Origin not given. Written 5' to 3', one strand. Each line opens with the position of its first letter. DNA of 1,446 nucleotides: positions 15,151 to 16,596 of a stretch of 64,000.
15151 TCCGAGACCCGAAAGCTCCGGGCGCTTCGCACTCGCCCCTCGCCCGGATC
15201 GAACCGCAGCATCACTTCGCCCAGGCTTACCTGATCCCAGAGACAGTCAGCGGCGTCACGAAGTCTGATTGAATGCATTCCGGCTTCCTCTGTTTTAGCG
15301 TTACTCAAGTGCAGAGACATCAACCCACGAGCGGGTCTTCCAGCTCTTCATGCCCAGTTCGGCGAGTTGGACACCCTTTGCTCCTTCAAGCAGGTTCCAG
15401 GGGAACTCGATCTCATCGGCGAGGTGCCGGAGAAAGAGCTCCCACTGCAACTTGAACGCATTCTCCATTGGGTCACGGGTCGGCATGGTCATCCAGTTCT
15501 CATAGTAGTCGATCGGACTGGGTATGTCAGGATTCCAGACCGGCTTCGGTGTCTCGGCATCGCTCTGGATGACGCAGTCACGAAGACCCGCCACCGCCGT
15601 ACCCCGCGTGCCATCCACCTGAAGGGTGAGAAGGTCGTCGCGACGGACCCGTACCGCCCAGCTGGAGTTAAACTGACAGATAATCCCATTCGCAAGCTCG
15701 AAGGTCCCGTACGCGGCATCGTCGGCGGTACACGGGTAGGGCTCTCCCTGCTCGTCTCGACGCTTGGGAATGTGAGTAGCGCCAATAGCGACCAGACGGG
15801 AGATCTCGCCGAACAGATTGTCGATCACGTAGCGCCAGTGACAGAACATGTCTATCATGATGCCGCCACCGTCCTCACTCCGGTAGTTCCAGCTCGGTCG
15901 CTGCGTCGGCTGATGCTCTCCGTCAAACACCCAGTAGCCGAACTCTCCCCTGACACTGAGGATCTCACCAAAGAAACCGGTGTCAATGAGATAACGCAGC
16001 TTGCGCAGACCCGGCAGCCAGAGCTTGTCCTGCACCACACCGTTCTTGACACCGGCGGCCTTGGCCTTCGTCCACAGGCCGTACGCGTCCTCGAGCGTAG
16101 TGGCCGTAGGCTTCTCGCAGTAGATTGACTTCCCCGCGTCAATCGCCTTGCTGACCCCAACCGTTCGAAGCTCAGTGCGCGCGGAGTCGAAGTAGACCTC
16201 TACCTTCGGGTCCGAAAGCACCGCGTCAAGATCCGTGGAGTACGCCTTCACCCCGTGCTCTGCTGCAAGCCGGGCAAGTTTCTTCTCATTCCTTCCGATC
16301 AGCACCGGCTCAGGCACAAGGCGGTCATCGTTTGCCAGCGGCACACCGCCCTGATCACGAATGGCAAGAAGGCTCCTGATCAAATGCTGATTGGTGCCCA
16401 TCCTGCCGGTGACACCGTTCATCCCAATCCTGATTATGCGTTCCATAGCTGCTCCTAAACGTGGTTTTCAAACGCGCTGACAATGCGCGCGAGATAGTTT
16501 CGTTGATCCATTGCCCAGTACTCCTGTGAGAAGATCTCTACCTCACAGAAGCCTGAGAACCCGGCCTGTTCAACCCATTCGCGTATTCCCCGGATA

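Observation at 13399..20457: Candidate KduI/KduD-independent route from unsaturated uronates to KDG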

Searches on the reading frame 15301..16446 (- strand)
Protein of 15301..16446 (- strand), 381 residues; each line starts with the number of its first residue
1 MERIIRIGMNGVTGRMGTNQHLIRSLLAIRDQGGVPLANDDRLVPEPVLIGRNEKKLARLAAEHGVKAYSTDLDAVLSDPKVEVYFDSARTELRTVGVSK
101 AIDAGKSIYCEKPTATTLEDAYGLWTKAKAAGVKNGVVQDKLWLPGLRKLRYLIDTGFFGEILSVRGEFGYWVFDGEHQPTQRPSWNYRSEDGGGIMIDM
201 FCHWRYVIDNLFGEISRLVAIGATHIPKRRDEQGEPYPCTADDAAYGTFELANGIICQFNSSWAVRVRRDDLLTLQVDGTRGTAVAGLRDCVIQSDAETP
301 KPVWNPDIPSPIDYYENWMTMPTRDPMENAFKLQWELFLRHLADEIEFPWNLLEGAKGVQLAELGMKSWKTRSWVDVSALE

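Call 3: search_protein_families(library=pfam, proteins=[window:15301-16446:-])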
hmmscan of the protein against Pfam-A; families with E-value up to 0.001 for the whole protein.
window:15301-16446:- (381 aa): 4 families
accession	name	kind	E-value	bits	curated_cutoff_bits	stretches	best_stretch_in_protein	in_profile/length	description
PF22725.1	GFO_IDH_MocA_C3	-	6.1e-24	84.8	27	1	148-284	2-123/124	GFO/IDH/MocA C-terminal domain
PF02894.22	GFO_IDH_MocA_C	-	1.7e-15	57.8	22.9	1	153-377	3-218/218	Oxidoreductase family, C-terminal alpha/beta domain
PF01408.29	GFO_IDH_MocA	-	3.2e-10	41.2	24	1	6-134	2-115/120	Oxidoreductase family, NAD-binding Rossmann fold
PF22685.1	Gal80p_C-like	-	0.00098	19.8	29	0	145-283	1-147/152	Gal80p, C-terminal domain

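Call 4: search_protein_families(library=ncbifam, proteins=[window:15301-16446:-])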
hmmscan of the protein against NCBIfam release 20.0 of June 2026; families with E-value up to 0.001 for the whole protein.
window:15301-16446:- (381 aa): 7 families
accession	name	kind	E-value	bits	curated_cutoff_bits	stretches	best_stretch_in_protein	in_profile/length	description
NF052479.1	LevoglcsnDh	equivalog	2.2e-17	62.8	650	1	53-234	45-224/386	levoglucosan dehydrogenase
TIGR04380.1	myo_inos_iolG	equivalog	1.2e-14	54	355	1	53-375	36-329/330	inositol 2-dehydrogenase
NF007574.0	PRK10206.1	equivalog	2.7e-09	36.5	352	1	61-181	45-165/345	oxidoreductase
NF008607.0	PRK11579.1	subfamily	2.8e-09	36.4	330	1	71-214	54-191/346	oxidoreductase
NF040723.1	UDP-GlcNAcDh_Arch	equivalog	1.4e-07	31.3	450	1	52-166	33-145/302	UDP-N-acetylglucosamine 3-dehydrogenase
NF041392.1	XylDh_Gfo6_Halo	equivalog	8e-07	28.2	350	1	44-179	42-180/350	D-xylose 1-dehydrogenase Gfo6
NF052679.1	InsChiInosDhIolG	equivalog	1.6e-05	24.1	540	1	69-166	55-152/343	bifunctional inositol 2-dehydrogenase/D-chiro-inositol 1-dehydrogenase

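Call 9: search_solved_structures(query=window:15301-16446:-, max_evalue=0.001)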
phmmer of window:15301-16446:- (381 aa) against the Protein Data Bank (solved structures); distinct sequences matched with E-value up to 0.001: 49.
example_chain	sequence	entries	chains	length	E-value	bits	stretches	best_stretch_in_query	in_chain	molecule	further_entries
3oqb_A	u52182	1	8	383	3.5e-152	509.9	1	7-379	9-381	Oxidoreductase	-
5ya8_A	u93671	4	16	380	3.4e-15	58.9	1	55-284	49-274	Scyllo-inositol dehydrogenase with L-glucose dehydrogenase activity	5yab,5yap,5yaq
6ktj_A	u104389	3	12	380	6.7e-15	57.9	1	55-284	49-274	Scyllo-inositol dehydrogenase with L-glucose dehydrogenase activity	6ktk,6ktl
6a3f_A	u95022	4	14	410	7.7e-15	57.7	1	48-285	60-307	Putative dehydrogenase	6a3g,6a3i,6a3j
2glx_A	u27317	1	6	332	1.6e-14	56.6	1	54-285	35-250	1,5-anhydro-D-fructose reductase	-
4gqa_A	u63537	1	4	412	1.6e-13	53.4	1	57-259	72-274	NAD binding Oxidoreductase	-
4koa_A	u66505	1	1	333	5.4e-13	51.6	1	58-285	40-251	1,5-anhydro-D-fructose reductase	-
4fb5_A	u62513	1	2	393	2.9e-12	49.2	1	59-284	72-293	Probable oxidoreductase protein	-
8w9s_A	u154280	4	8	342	6.6e-11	44.7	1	55-283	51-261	NADH-dependent dihydrogenase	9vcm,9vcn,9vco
6o15_A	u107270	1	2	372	3.9e-09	38.9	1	71-257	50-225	Uncharacterized oxidoreductase YjhC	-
4h3v_A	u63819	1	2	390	4.2e-09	38.8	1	47-290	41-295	Oxidoreductase domain protein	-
3f4l_A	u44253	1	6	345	2.6e-08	36.2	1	68-180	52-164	Putative oxidoreductase yhhX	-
9m37_A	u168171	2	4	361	2.7e-08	36.2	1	65-206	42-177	P581a DgpA2 and isoorientin complex structure | Gfo/Idh/MocA family protein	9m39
3e18_A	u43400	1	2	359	6.6e-08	34.9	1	59-212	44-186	oxidoreductase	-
1ofg_A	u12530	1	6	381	1.3e-07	34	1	48-203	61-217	GLUCOSE-FRUCTOSE OXIDOREDUCTASE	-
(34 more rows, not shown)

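Call 47: search_dna_similar(query=window:15301-16446:-, collection=plasmids, mode=protein, max_rows=30, max_evalue=1e-60)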
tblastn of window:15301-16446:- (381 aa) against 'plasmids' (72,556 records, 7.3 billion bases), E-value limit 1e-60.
Records with a match: 70; places in all: 71; records where one place covers at least 80% of the query: 70.
Best place of each record, by identity: 60-80% 7; <60% 63.
By first word of the organism name: Sinorhizobium 18; Rhizobium 15; Arthrobacter 5; Haloferax 4; Haladaptatus 2; Embleya 2; Chelatococcus 2; Halocatena 2; Paracoccus 2; Chimaeribacter 1; and 17 more.
By predicted mobility (MOB-suite, as given by PLSDB): non-mobilizable 50; conjugative 15; mobilizable 5.
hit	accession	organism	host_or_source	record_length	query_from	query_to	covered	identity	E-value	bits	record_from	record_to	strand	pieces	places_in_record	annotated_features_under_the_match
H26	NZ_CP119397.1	Chimaeribacter arupi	Homo sapiens,blood culture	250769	5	381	99%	62.9%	1e-158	500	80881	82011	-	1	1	Gfo/Idh/MocA family oxidoreductase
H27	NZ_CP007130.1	Gemmatirosa kalamazoonensis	-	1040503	3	380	99%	62.6%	3e-155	490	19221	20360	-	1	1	record has no annotation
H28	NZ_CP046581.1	Erwinia sp. E602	Soil,soil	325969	5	381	99%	62.1%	2e-157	496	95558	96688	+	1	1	Gfo/Idh/MocA family oxidoreductase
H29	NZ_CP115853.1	Pseudoroseomonas cervicalis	-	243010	2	381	100%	60.6%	1e-145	462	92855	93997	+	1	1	Gfo/Idh/MocA family oxidoreductase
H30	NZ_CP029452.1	Sinorhizobium fredii CCBAU 25509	Glycine soja,cell culture,plant root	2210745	2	381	100%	60.1%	1e-153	486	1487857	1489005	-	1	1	record has no annotation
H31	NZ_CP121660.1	Sinorhizobium terangae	Desmanthus virgatus,cell culture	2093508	2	381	100%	60.1%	1e-152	483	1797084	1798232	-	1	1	none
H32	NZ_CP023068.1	Sinorhizobium sojae CCBAU 05684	G.max,nodule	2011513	2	381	100%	59.8%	1e-152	483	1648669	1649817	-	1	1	record has no annotation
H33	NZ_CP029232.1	Sinorhizobium fredii CCBAU 45436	Glycine max,cell culture,plant root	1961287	2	381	100%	59.8%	3e-152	482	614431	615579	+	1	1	record has no annotation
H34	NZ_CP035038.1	Sinorhizobium fredii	single cell,soil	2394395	2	381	100%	59.5%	3e-152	482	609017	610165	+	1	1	none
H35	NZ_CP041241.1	Sinorhizobium mexicanum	Acaciella angustissima,cell culture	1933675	2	381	100%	59.5%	3e-151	479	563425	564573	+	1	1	none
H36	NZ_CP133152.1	Sinorhizobium chiapasense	Acaciella angustissima,cell culture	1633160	2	381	100%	59.5%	3e-151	479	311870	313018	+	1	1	none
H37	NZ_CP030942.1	Nitratireductor thuwali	-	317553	5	381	99%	59.9%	1e-142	454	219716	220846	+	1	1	Gfo/Idh/MocA family oxidoreductase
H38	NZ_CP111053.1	Chondrinema litorale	Seaweed,red alga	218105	3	380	99%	59.7%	2e-156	493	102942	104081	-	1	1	Gfo/Idh/MocA family oxidoreductase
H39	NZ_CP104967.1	Phyllobacterium sp. A18/5-2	Vicia costata,cell culture,root nodule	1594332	7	381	98%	60.1%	3e-151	479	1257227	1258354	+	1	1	none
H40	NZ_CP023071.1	Sinorhizobium fredii CCBAU 83666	G.max,nodule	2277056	2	381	100%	59.3%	4e-152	481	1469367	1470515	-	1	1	record has no annotation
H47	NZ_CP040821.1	Paroceanicella profunda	Cell culture,Deep seawater from Mariana ...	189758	3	381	99%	59.1%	9e-143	454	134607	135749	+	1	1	Gfo/Idh/MocA family oxidoreductase | enolase C-terminal domain-like protein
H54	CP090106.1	Sinorhizobium meliloti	Medicago,Cell culture,Plant nodule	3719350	7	381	98%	59.6%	2e-150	476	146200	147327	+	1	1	Gfo/Idh/MocA family oxidoreductase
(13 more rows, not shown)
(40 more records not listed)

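Call 48: get_annotated_region(hit=H54, flank=9000)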
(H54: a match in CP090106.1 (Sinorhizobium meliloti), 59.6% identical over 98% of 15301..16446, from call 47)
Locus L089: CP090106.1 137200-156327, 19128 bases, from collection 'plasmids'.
description: Sinorhizobium meliloti strain Ak57 plasmid pSymB, complete sequence
organism: Sinorhizobium meliloti (NCBI taxid 382)
taxonomy: Bacteria; Pseudomonadota; Alphaproteobacteria; Hyphomicrobiales; Rhizobiaceae; Sinorhizobium; Sinorhizobium meliloti
host: -; source: Medicago,Cell culture,Plant nodule; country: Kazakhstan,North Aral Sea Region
typing (MOB-suite, as given by PLSDB): non-mobilizable
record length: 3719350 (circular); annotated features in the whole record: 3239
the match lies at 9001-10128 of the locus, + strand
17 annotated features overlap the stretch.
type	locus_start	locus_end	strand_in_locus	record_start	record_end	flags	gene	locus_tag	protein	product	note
CDS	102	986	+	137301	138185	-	-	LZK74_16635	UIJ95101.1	SMP-30/gluconolactonase/LRE family protein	-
CDS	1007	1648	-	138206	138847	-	-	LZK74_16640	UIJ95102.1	glutathione S-transferase family protein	-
CDS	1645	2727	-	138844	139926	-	ugpC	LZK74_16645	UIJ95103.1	sn-glycerol-3-phosphate ABC transporter ATP-binding protein UgpC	-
CDS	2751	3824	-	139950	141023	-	-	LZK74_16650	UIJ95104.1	Gfo/Idh/MocA family oxidoreductase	-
CDS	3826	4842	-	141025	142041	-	-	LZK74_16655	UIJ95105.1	Gfo/Idh/MocA family oxidoreductase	-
CDS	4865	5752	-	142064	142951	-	-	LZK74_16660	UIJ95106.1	carbohydrate ABC transporter permease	-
CDS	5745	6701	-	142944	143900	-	-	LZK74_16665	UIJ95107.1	sugar ABC transporter permease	-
CDS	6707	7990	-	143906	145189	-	-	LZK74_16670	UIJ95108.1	ABC transporter substrate-binding protein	-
CDS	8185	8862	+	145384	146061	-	-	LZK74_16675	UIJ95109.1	TetR family transcriptional regulator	-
CDS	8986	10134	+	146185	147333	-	-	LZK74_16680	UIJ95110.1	Gfo/Idh/MocA family oxidoreductase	-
CDS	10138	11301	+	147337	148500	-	-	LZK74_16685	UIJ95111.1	dihydrodipicolinate synthase family protein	-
CDS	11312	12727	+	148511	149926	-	-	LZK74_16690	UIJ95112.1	mandelate racemase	-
CDS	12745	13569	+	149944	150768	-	-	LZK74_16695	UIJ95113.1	sugar phosphate isomerase/epimerase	-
CDS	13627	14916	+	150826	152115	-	-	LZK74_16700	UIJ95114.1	Gfo/Idh/MocA family oxidoreductase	-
CDS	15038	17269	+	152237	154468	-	cadA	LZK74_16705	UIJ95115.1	cadmium-translocating P-type ATPase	-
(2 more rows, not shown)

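Call 49: get_annotated_region(hit=H26, flank=9000)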
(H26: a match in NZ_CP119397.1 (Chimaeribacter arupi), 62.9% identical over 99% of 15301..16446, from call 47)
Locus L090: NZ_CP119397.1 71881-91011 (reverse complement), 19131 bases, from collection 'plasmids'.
description: Chimaeribacter arupi strain DSM 115072 plasmid p251_DSM_115072, complete sequence
organism: Chimaeribacter arupi (NCBI taxid 2060066)
taxonomy: Bacteria; Pseudomonadota; Gammaproteobacteria; Enterobacterales; Yersiniaceae; Chimaeribacter; Chimaeribacter arupi
host: -; source: Homo sapiens,blood culture; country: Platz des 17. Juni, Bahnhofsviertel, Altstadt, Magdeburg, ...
typing (MOB-suite, as given by PLSDB): non-mobilizable
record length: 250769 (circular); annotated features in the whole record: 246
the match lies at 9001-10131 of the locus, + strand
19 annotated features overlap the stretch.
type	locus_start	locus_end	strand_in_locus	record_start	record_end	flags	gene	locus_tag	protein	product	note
CDS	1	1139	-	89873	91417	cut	-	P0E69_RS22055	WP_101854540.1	methyl-accepting chemotaxis protein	GO:0007165 - signal transduction [Evidence IEA]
CDS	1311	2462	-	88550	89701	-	-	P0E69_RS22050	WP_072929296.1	autotransporter domain-containing protein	-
CDS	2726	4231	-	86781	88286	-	-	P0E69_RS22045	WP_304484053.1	MFS transporter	-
CDS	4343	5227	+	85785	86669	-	-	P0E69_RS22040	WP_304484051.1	LysR family transcriptional regulator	-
CDS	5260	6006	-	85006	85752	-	-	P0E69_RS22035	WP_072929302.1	glucose 1-dehydrogenase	-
CDS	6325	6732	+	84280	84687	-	-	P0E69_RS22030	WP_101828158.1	type II toxin-antitoxin system RelE/ParE family toxin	-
CDS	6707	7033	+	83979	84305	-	-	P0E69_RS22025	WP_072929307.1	helix-turn-helix domain-containing protein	-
CDS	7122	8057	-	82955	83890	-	-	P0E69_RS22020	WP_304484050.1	LysR family transcriptional regulator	-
CDS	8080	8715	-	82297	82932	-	-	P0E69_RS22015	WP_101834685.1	TetR/AcrR family transcriptional regulator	GO:0006355 - regulation of DNA-templated transcription [Evidence IEA]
CDS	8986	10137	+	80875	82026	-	-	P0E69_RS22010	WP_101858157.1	Gfo/Idh/MocA family oxidoreductase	-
CDS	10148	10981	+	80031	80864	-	-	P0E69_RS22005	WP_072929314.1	sugar phosphate isomerase/epimerase family protein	-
CDS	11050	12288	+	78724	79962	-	-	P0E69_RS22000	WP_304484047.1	MFS transporter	GO:0055085 - transmembrane transport [Evidence IEA]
CDS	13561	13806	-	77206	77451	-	-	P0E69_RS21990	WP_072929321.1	hypothetical protein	-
CDS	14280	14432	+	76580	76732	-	-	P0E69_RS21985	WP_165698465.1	hypothetical protein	-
CDS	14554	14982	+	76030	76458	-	-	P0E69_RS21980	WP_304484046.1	GNAT family N-acetyltransferase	-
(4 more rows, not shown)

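Call 50: get_annotated_region(hit=H47, flank=9000)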
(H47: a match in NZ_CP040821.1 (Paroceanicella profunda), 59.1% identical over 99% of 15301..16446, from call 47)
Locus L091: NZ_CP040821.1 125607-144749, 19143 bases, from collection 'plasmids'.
description: Paroceanicella profunda strain D4M1 plasmid pD4M1C, complete sequence
organism: Paroceanicella profunda (NCBI taxid 2579971)
taxonomy: Bacteria; Pseudomonadota; Alphaproteobacteria; Rhodobacterales; Paracoccaceae; Paroceanicella; Paroceanicella profunda
host: -; source: Cell culture,Deep seawater from Mariana Trench; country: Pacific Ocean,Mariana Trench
typing (MOB-suite, as given by PLSDB): non-mobilizable
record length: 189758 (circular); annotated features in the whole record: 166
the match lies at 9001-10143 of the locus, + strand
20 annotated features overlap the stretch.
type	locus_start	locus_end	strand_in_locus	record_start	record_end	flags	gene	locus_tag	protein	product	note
CDS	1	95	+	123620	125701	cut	-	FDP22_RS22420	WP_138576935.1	methyl-accepting chemotaxis protein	GO:0007165 - signal transduction [Evidence IEA]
CDS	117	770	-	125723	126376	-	-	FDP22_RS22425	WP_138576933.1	GntR family transcriptional regulator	-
CDS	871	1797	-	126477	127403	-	-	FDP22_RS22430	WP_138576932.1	AEC family transporter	GO:0055085 - transmembrane transport [Evidence IEA]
CDS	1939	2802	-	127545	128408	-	-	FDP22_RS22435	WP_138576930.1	LysR family transcriptional regulator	-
CDS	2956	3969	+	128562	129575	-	-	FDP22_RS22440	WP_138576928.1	tripartite tricarboxylate transporter substrate binding protein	-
CDS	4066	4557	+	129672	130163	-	-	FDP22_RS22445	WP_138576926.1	tripartite tricarboxylate transporter TctB family protein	-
CDS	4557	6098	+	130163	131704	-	-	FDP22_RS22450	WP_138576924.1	tripartite tricarboxylate transporter permease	-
CDS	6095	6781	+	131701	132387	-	-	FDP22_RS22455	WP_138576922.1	TetR/AcrR family transcriptional regulator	GO:0006355 - regulation of DNA-templated transcription [Evidence IEA]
CDS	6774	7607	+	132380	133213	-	-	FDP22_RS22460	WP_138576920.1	sugar phosphate isomerase/epimerase family protein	-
CDS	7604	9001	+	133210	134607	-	-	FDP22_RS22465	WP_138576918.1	enolase C-terminal domain-like protein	-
CDS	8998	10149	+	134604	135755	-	-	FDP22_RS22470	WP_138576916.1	Gfo/Idh/MocA family oxidoreductase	-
CDS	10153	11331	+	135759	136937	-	-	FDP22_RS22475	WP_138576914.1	dihydrodipicolinate synthase family protein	-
CDS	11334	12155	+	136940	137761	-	-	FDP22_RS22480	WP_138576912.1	sugar phosphate isomerase/epimerase family protein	-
CDS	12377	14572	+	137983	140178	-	-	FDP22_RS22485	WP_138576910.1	EAL domain-containing protein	-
CDS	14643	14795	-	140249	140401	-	-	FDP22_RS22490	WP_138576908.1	entericidin A/B family lipoprotein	GO:0009636 - response to toxic substance [Evidence IEA]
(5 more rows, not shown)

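Call 63: search_protein_families(library=ncbifam, proteins=[L090:11050-12288:+, L089:10138-11301:+, L089:11312-12727:+, L089:13627-14916:+], max_evalue=0.00001)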
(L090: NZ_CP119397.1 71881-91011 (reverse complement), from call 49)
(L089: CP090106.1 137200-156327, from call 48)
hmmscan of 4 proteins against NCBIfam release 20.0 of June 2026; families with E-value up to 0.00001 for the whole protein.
L090:11050-12288:+ (412 aa): 44 families (the best 25 are shown)
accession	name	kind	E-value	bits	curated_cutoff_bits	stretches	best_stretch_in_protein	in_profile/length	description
TIGR00893.1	2A0114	subfamily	3.5e-45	154.6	395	1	20-387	4-395/399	D-galactonate transporter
TIGR00895.1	2A0115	subfamily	1e-43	149.8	418.55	2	5-184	12-191/398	aromatic acid/H+ symport family MFS transporter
TIGR00881.1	2A0104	subfamily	1.9e-42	145.7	407.75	1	17-370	2-376/379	phosphoglycerate transporter protein PgtP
NF008586.0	PRK11551.1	equivalog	1.4e-30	106.6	410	1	4-380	9-385/406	3-(3-hydroxy-phenyl)propionate transporter MhpT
TIGR00711.1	efflux_EmrB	subfamily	1.2e-21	77.1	230.2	1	10-191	2-183/485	DHA2 family efflux MFS transporter permease subunit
TIGR00880.1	2_A_01_02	superfamily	5.1e-20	72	131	1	52-186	5-139/141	multidrug resistance protein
TIGR00894.1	2A0114euk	subfamily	9.8e-20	70.5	626.45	1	46-289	77-335/465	Na(+)-dependent inorganic phosphate cotransporter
TIGR00891.1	2A0112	subfamily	3.2e-19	69.3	552.9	1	16-376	18-400/405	sialate:H+ symport family MFS transporter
NF033135.1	cmx_cmrA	equivalog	6.1e-18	65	400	1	27-383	20-370/374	Cmx/CmrA family chloramphenicol efflux MFS transporter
NF053517.1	HbztTptrPcaK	equivalog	4.5e-15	55.6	770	1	10-188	19-197/437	4-hydroxybenzoate transporter PcaK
TIGR00883.1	2A0106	subfamily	1.4e-14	54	443.45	1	66-379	56-395/400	metabolite/H+ symporter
NF003024.0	PRK03893.1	subfamily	2.5e-14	53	604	1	17-180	28-190/497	sialate:H+ symport family MFS transporter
NF007799.0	PRK10504.1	subfamily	4.2e-14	52.3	426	1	14-188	14-188/471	multidrug transporter subunit MdtD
NF002921.0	PRK03545.1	equivalog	5e-14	52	401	1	34-389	37-383/396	sugar transporter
NF008433.0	PRK11273.1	equivalog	1.7e-13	50.6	748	1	16-385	35-425/452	glycerol-3-phosphate transporter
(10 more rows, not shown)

L089:10138-11301:+ (387 aa): 0 families

L089:11312-12727:+ (471 aa): 0 families

L089:13627-14916:+ (429 aa): 9 families
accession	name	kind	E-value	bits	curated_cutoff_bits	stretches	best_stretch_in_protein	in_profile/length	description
TIGR04380.1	myo_inos_iolG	equivalog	8.8e-28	97.1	355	1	7-212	4-199/330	inositol 2-dehydrogenase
NF052679.1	InsChiInosDhIolG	equivalog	1.2e-19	70.6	540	1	6-205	4-192/343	bifunctional inositol 2-dehydrogenase/D-chiro-inositol 1-dehydrogenase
NF052479.1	LevoglcsnDh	equivalog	1.6e-18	66.6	650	1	37-209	41-212/386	levoglucosan dehydrogenase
NF040723.1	UDP-GlcNAcDh_Arch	equivalog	3.1e-18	66.4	450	1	9-155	5-145/302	UDP-N-acetylglucosamine 3-dehydrogenase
NF008607.0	PRK11579.1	subfamily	4.9e-15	55.4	330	1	1-192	1-183/346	oxidoreductase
NF041392.1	XylDh_Gfo6_Halo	equivalog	6.5e-13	48.2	350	1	54-158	66-170/350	D-xylose 1-dehydrogenase Gfo6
NF007574.0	PRK10206.1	equivalog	3.4e-12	46.1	352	1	60-158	55-153/345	oxidoreductase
NF058563.1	BT_2159_fam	equivalog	1.7e-09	37.1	650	1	30-219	23-203/350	disaccharide 3-dehydrogenase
NF058561.1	BT_2158_fam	equivalog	1.5e-07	30.4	750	1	33-155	58-181/487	glycoside 3-dehydrogenase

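Call 75: find_homologous_proteins(query=window:15301-16446:-, max_evalue=1e-40)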
Query window:15301-16446:- (381 aa): 8000 proteins with E <= 1e-40 among 8000 candidates; the best 120 are listed.
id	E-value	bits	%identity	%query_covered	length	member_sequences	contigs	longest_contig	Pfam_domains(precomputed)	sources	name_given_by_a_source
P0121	2.9e-261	884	99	100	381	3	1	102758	PF01408.29,PF22725.2,PF02894.23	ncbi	-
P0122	4.8e-225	765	85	100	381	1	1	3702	PF01408.29,PF22725.2,PF02894.23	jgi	jgi:predicted dehydrogenase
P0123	2.7e-224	762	85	99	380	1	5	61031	PF01408.29,PF22725.2,PF02894.23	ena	-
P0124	1.9e-211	720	78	100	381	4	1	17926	PF01408.29,PF22725.2,PF02894.23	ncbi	ncbi:MAG: Gfo/Idh/MocA family protein [Spirochaetales bacterium]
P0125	1.4e-205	701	77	99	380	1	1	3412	PF01408.29,PF22725.2,PF02894.23,PF22685.2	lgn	-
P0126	3.1e-205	699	77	100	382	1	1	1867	PF01408.29,PF22725.2,PF02894.23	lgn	-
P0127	6.2e-205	699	77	99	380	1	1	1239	PF01408.29,PF22725.2,PF02894.23,PF22685.2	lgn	-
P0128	2.1e-204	697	78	100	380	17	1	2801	PF01408.29,PF22725.2,PF02894.23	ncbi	ncbi:MAG: Gfo/Idh/MocA family protein [Spirochaetota bacterium]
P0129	7.3e-204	695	78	100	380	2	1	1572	PF01408.29,PF22725.2,PF02894.23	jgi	jgi:predicted dehydrogenase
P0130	1.5e-203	694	77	100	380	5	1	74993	PF01408.29,PF22725.2,PF02894.23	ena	-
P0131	1.6e-203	694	77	100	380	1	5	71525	PF01408.29,PF22725.2,PF02894.23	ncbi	ncbi:MAG: Gfo/Idh/MocA family protein [Spirochaetota bacterium]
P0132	5.5e-203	692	77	100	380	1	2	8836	PF01408.29,PF22725.2,PF02894.23,PF22685.2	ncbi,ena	-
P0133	2.3e-202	690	76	100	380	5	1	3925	PF01408.29,PF22725.2,PF02894.23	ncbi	-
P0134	1.4e-201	687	77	100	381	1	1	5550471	PF01408.29,PF22725.2,PF02894.23,PF22685.2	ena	-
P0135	1.5e-201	687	77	98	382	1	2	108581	PF01408.29,PF22725.2,PF02894.23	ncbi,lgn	ncbi:MAG: Gfo/Idh/MocA family protein [Spirochaetota bacterium]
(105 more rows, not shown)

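Call 80: search_solved_structures(query=L089:11312-12727:+, max_evalue=0.00001)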
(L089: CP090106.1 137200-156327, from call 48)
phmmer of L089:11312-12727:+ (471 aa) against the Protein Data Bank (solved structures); distinct sequences matched with E-value up to 0.00001: 0.

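Call 81: search_solved_structures(query=L089:10138-11301:+, max_evalue=0.00001)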
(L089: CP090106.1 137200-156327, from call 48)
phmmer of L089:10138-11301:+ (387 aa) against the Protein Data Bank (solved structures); distinct sequences matched with E-value up to 0.00001: 1.
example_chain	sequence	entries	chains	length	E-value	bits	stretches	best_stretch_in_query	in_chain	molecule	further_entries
4dnh_A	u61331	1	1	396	4.1e-258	858.6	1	1-387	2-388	Uncharacterized protein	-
